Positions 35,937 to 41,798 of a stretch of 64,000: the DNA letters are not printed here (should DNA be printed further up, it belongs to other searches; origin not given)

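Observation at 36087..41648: Giant 1853-aa protein with a VirB2/TrbC pilin hairpin embedded between two very long coiled-coil arms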

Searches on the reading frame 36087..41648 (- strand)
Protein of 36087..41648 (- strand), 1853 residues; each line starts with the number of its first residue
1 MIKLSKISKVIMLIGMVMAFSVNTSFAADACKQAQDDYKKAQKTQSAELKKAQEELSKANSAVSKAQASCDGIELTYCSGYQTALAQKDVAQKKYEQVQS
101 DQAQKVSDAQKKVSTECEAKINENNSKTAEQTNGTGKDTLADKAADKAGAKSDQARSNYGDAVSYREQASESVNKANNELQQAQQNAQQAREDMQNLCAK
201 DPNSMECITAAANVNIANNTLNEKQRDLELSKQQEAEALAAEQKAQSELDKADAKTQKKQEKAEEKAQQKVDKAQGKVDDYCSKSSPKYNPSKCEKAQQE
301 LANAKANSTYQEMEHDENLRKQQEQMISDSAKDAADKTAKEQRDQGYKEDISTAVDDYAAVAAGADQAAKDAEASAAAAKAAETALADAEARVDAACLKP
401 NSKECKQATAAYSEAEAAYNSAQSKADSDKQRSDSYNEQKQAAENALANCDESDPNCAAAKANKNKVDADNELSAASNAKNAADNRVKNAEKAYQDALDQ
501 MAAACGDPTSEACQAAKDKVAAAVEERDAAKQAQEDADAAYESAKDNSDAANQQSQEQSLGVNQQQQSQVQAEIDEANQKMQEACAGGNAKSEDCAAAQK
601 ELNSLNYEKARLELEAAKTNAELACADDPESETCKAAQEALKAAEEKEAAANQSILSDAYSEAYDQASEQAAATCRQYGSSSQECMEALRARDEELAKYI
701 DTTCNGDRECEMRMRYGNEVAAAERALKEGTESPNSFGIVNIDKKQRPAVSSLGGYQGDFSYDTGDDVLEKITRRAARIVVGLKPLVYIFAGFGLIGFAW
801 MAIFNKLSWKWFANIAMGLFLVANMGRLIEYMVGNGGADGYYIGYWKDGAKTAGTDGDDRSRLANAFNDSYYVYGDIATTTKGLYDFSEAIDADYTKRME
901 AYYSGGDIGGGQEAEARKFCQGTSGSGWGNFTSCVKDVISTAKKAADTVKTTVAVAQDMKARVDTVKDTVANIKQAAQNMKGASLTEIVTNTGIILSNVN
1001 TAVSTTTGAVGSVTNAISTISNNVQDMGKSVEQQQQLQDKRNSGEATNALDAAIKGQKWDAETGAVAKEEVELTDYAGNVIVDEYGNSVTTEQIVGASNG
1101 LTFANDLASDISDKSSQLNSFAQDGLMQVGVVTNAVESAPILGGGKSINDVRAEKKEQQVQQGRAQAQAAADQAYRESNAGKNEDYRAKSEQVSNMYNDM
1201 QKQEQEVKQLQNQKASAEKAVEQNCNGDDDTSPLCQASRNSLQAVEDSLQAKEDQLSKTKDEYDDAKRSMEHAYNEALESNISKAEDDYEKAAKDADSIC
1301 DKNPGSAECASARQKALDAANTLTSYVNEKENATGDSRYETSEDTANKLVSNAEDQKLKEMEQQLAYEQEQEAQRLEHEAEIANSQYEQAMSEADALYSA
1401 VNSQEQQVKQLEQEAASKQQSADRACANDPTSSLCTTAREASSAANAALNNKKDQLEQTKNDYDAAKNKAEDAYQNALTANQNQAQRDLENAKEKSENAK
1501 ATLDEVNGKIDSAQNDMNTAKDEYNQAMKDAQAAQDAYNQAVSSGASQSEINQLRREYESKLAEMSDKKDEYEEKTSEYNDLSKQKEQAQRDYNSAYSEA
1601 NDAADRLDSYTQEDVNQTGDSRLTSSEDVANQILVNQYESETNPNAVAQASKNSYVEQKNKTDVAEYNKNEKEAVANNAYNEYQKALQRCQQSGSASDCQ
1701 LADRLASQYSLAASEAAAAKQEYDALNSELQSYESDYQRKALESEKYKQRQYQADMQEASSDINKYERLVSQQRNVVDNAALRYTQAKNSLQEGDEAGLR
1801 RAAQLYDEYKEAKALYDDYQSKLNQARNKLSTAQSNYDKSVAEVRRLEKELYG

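Call 6: search_protein_families(library=pfam, proteins=[window:36087-41648:-], max_evalue=0.1)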
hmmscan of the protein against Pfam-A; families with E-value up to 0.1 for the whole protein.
window:36087-41648:- (1853 aa): 2 families
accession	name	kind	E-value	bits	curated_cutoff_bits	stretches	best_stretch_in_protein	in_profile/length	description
PF02672.20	CP12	-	0.002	19.3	22.7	1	571-635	2-67/70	CP12 domain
PF04956.18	TrbC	-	0.0043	17.7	27.9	1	778-823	43-89/98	TrbC/VIRB2 pilin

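Call 7: search_protein_families(library=ncbifam, proteins=[window:36087-41648:-], max_evalue=0.1)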
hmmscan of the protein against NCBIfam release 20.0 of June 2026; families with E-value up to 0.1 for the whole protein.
window:36087-41648:- (1853 aa): 0 families

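Call 12: find_homologous_proteins(query=window:36087-41648:-, max_evalue=0.001)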
Query window:36087-41648:- (1853 aa): 13 proteins with E <= 0.001 among 8000 candidates.
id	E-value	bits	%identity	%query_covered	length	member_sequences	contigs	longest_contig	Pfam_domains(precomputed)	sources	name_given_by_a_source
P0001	0.0e+0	1876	82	61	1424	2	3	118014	-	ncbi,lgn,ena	-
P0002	0.0e+0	1753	46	81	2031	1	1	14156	-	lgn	-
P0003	0.0e+0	1182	51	37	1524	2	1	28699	-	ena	-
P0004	3.4e-285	968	48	64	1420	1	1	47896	-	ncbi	-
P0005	5.4e-285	968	43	42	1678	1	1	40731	-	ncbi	-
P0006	1.6e-281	956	47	64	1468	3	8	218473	-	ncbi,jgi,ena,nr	ncbi:MAG: hypothetical protein E7017_03695 [Alphaproteobacteria bacterium]|nr:hypothetical protein [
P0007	2.0e-269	916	47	61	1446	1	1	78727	-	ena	-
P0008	3.5e-261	889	46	59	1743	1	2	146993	-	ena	-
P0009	1.0e-258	881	47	59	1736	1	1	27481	-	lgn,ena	-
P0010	2.8e-85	306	33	31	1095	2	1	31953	-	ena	-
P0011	3.0e-66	243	40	22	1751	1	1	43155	-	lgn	-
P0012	4.0e-37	146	36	22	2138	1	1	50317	-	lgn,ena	-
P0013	5.5e-4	36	25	16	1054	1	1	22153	-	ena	-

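Call 18: find_encoding_contigs(protein=P0006, flank=10000, max_places=3)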
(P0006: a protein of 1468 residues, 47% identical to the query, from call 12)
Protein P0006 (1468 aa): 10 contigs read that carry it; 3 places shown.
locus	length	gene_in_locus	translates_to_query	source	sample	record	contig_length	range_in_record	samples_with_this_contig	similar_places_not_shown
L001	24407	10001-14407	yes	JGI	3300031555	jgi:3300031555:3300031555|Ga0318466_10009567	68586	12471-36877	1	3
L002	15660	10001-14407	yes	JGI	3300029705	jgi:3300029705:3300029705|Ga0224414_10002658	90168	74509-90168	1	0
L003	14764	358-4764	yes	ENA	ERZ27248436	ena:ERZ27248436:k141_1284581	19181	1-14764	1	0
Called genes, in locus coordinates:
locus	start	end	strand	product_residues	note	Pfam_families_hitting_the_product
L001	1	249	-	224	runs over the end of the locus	PF10671:TcpQ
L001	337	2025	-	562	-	-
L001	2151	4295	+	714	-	-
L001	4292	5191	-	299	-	PF02899:Phage_int_SAM_1, PF13495:Phage_int_SAM_4, PF00589:Phage_integrase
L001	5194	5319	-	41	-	-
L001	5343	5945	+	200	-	PF13189:Cytidylate_kin2 (faint), PF13238:AAA_18, PF13671:AAA_33 (weak), PF01202:SKI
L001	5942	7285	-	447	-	PF01554:MatE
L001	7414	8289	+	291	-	PF00480:ROK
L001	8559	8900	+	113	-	PF04956:TrbC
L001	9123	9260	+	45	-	-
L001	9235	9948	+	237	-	PF04956:TrbC (weak)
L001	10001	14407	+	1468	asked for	-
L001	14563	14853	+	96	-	-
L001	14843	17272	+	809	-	PF03135:CagE_TrbE_VirB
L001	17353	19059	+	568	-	-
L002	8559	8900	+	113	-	PF04956:TrbC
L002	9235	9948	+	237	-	PF04956:TrbC (weak)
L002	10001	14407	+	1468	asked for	-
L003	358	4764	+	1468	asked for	-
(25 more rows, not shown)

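Call 19: find_encoding_contigs(protein=P0012, flank=10000, max_places=2)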
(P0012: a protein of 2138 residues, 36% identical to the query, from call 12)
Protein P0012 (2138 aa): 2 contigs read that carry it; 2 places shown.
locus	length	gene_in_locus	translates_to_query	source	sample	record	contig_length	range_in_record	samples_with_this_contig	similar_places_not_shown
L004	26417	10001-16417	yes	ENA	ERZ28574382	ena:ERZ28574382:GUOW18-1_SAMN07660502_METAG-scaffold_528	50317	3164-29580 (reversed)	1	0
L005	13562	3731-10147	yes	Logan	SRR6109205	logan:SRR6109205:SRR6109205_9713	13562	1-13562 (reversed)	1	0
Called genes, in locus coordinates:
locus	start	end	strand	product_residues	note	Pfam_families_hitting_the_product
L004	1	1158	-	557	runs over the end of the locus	PF00437:T2SSE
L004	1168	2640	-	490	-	-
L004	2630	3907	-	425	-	PF06864:PAP_PilO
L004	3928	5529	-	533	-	PF00263:Secretin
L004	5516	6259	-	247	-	PF10671:TcpQ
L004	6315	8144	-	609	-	-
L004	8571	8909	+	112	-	PF04956:TrbC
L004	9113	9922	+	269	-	-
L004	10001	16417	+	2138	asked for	-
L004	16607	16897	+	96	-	-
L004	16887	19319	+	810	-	PF27097:VirB4_TrbE_N (weak), PF03135:CagE_TrbE_VirB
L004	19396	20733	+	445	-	-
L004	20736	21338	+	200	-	-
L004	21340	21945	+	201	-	-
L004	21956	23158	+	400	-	-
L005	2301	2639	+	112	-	PF04956:TrbC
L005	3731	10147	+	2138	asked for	-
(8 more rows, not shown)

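Call 20: find_encoding_contigs(protein=P0013, flank=10000, max_places=2)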
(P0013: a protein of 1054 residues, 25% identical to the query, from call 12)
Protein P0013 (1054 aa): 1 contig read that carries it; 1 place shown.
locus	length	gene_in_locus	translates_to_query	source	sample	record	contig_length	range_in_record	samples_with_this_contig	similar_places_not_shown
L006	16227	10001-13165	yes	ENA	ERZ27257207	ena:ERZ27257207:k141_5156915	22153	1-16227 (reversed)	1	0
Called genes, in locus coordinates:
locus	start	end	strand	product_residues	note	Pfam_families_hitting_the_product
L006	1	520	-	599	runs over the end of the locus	PF00912:Transgly, PF00905:Transpeptidase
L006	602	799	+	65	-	-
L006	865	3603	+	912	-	PF02739:5_3_exonuc_N, PF01367:5_3_exonuc, PF01612:DNA_pol_A_exo1, PF00476:DNA_pol_A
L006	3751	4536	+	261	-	-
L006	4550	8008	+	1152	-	-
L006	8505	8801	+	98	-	PF01541:GIY-YIG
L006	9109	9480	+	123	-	PF04956:TrbC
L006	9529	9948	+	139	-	PF04956:TrbC (weak)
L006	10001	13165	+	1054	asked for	-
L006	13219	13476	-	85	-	-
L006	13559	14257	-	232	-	PF13578:Methyltransf_24 (faint)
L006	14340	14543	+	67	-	PF04070:DUF378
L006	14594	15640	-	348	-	PF21694:DNA_pol3_delta_C (weak)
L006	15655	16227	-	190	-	?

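Call 21: find_encoding_contigs(protein=P0010, flank=10000, max_places=2)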
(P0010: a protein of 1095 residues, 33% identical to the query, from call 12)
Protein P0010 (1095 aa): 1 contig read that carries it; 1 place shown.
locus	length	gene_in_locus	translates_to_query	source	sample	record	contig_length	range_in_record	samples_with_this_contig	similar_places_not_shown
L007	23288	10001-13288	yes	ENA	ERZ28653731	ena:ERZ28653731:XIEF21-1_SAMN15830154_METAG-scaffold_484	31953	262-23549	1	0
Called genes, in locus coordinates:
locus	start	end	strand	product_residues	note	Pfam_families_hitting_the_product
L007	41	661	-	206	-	-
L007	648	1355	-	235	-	PF10671:TcpQ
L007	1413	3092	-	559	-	-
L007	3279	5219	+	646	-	-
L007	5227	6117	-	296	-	PF02899:Phage_int_SAM_1, PF13495:Phage_int_SAM_4 (weak), PF00589:Phage_integrase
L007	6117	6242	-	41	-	-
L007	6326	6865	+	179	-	PF13189:Cytidylate_kin2 (faint), PF13238:AAA_18, PF13671:AAA_33 (weak), PF01202:SKI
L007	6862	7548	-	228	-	PF01048:PNP_UDP_1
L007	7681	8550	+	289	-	PF00480:ROK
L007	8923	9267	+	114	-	PF04956:TrbC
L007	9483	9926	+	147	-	-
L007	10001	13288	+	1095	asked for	-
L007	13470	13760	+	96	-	-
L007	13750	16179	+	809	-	PF27097:VirB4_TrbE_N (weak), PF03135:CagE_TrbE_VirB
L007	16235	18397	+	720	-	-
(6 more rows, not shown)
